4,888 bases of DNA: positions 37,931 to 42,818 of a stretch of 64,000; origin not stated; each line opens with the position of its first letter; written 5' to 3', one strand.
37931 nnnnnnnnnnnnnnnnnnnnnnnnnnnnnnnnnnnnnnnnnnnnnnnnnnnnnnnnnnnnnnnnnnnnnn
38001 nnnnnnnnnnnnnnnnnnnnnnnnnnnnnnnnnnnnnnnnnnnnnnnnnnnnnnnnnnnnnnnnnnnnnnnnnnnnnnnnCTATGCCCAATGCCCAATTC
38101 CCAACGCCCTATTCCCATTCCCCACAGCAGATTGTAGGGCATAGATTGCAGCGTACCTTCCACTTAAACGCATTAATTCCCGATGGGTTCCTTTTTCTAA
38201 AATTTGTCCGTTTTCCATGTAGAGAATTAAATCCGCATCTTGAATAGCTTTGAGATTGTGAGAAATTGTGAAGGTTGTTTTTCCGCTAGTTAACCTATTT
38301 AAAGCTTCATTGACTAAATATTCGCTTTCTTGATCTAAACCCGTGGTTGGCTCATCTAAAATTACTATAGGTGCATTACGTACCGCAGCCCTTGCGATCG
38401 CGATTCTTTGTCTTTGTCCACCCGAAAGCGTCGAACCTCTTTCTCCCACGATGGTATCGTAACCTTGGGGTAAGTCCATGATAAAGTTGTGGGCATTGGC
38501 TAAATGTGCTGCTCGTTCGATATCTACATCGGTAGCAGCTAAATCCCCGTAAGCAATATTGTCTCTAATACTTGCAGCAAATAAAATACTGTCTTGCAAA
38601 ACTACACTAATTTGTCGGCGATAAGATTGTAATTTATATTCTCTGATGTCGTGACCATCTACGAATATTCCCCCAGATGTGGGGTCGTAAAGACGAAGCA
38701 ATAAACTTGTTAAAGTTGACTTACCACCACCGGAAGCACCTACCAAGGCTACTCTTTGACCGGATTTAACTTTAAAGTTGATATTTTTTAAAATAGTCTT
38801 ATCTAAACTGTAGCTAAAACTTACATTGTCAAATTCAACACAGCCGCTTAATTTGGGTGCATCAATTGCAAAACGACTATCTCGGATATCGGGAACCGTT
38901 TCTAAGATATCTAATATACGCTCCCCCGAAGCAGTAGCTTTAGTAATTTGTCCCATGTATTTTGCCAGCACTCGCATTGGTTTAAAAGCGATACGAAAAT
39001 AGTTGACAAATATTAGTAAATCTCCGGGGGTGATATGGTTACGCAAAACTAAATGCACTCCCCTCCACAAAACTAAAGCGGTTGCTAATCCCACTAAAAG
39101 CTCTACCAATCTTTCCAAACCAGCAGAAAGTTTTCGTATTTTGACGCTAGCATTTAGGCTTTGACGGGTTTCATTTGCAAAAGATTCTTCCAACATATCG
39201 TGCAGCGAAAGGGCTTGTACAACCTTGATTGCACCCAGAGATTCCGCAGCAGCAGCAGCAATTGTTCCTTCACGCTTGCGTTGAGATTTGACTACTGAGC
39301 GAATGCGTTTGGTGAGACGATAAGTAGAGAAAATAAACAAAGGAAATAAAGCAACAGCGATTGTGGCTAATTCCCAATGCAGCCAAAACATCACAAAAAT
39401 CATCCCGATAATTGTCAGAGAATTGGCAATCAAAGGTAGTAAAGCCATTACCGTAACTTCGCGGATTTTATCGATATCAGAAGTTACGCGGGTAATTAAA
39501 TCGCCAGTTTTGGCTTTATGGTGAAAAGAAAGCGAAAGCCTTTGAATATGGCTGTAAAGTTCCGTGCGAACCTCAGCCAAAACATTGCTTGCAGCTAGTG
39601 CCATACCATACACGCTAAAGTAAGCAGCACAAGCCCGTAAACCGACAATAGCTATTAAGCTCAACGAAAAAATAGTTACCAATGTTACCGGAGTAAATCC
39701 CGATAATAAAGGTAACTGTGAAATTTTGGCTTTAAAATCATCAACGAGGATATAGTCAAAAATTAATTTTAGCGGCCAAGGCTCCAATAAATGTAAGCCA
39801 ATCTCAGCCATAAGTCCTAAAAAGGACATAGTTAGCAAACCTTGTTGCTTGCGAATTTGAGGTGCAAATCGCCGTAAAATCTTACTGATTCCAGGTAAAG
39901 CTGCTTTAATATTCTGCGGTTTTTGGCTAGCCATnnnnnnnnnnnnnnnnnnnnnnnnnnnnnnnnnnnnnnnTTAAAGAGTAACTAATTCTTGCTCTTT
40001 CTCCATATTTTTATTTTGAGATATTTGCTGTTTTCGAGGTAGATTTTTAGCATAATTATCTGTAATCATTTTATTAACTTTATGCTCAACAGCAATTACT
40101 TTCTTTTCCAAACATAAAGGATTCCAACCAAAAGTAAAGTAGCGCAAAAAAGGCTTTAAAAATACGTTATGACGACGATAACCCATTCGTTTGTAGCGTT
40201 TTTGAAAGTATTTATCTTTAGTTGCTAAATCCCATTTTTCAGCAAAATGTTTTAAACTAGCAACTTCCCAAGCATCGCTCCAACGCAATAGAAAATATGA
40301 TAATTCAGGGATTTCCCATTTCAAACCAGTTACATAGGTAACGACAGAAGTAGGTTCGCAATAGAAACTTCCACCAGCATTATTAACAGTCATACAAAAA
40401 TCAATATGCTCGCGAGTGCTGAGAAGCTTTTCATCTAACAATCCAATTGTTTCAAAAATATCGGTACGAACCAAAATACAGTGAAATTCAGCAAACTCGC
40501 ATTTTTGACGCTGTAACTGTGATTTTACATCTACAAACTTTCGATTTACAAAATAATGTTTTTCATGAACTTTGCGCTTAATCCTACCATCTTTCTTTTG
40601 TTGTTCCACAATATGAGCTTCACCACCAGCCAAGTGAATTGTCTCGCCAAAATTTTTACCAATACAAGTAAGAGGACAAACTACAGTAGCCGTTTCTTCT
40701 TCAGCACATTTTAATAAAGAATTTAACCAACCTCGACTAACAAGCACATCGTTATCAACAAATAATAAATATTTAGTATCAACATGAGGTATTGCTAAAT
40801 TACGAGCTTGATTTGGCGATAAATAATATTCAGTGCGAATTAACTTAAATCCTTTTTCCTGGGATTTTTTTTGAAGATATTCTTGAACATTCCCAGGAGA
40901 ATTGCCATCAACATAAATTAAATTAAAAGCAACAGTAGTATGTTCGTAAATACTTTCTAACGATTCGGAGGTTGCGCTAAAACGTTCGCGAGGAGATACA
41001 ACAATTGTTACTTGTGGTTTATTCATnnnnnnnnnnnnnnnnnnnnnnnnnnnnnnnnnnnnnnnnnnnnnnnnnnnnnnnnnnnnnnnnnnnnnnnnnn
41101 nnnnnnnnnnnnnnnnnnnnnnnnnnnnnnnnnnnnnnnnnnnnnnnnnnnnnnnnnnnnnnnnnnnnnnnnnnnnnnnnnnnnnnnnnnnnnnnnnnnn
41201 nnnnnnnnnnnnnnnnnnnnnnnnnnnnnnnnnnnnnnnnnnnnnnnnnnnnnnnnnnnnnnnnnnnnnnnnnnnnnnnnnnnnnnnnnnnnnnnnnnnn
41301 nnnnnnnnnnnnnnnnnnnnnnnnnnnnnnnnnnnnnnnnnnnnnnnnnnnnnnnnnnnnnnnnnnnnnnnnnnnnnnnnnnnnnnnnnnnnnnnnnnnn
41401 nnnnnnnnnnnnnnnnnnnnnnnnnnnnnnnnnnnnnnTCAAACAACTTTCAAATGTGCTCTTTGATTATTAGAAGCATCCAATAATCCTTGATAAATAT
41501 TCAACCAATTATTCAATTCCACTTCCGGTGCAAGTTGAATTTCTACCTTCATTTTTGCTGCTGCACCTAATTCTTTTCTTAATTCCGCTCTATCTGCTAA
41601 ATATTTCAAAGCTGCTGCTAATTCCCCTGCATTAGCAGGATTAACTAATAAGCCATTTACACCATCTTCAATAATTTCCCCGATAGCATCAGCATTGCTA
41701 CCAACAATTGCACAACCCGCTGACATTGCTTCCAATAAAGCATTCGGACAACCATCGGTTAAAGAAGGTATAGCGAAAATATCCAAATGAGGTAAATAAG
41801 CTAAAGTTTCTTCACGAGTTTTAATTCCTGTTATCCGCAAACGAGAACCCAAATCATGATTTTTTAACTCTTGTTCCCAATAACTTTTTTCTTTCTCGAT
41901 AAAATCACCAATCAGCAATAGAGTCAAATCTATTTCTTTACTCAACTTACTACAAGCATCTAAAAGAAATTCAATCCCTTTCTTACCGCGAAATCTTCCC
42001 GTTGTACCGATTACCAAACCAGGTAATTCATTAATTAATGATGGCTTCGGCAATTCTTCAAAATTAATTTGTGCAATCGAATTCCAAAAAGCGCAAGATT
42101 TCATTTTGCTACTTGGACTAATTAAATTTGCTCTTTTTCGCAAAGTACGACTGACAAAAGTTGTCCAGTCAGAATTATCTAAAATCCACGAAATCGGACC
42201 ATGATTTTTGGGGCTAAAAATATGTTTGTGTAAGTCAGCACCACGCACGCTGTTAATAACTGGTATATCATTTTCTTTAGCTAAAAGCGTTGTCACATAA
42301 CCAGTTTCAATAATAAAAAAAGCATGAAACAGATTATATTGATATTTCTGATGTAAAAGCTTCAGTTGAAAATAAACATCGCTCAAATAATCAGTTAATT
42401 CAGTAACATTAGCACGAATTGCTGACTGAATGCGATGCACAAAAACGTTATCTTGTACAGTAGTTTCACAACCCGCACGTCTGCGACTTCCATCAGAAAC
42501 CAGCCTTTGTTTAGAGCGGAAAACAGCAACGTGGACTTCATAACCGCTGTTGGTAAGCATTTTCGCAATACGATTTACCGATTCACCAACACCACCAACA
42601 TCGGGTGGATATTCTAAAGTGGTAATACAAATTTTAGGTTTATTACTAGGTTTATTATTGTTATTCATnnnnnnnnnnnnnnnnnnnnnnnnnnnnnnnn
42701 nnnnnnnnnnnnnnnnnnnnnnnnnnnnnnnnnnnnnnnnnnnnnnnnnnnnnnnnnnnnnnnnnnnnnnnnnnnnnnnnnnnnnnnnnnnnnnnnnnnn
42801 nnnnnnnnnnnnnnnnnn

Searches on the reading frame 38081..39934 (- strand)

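Call 58: search_protein_families(library=pfam, proteins=[window:38081-39934:-], max_evalue=0.0001)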
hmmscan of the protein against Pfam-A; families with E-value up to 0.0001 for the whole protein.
window:38081-39934:- (617 aa): 3 families
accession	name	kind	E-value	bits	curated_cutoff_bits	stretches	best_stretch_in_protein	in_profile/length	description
PF00664.28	ABC_membrane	-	8.9e-46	157.2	28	1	35-320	2-274/274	ABC transporter transmembrane region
PF00005.33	ABC_tran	-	5.4e-36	124.6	25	1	382-531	1-137/137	ABC transporter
PF02463.25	SMC_N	-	3.3e-05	23.8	40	0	502-571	136-209/220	RecF/RecN/SMC N terminal domain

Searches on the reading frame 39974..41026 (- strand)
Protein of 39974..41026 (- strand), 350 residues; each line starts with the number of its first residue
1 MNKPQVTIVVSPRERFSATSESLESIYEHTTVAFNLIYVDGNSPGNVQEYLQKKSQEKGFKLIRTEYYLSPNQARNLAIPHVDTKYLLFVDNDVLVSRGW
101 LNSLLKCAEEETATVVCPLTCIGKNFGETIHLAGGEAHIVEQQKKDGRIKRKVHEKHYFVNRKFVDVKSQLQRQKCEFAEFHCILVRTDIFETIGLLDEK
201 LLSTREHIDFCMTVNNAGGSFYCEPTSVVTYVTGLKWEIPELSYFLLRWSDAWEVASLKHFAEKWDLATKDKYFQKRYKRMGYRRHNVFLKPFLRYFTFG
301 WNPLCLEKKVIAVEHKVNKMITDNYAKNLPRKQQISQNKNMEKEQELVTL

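Call 58: search_protein_families(library=pfam, proteins=[window:39974-41026:-], max_evalue=0.0001)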
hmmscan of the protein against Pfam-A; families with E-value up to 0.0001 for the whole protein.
window:39974-41026:- (350 aa): 2 families
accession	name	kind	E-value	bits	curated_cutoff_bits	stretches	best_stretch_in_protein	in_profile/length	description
PF00535.33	Glycos_transf_2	-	9e-16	58.7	23.3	1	16-193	10-166/168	Glycosyl transferase family 2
PF10111.15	Glyco_tranf_2_2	-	2.4e-05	24.4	27.3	1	32-121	28-125/276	Glycosyltransferase like family 2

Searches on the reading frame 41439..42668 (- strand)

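Call 58: search_protein_families(library=pfam, proteins=[window:41439-42668:-], max_evalue=0.0001)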
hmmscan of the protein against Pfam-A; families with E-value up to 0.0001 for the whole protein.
window:41439-42668:- (409 aa): 5 families
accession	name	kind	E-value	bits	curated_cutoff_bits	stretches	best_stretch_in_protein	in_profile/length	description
PF13692.12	Glyco_trans_1_4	-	4.1e-29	102.1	27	1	219-358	3-140/142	Glycosyl transferases group 1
PF00534.26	Glycos_transf_1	-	1e-27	97.2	26.4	1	218-372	16-170/172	Glycosyl transferases group 1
PF13439.12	Glyco_transf_4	-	2.1e-08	34.8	28.5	1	24-179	1-147/170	Glycosyltransferase Family 4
PF13477.12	Glyco_trans_4_2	-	1.1e-07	32.5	23.4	1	32-152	14-117/139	Glycosyl transferase 4-like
PF13579.12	Glyco_trans_4_4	-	8.7e-07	29.8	29.7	1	25-179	1-128/158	Glycosyl transferase 4-like domain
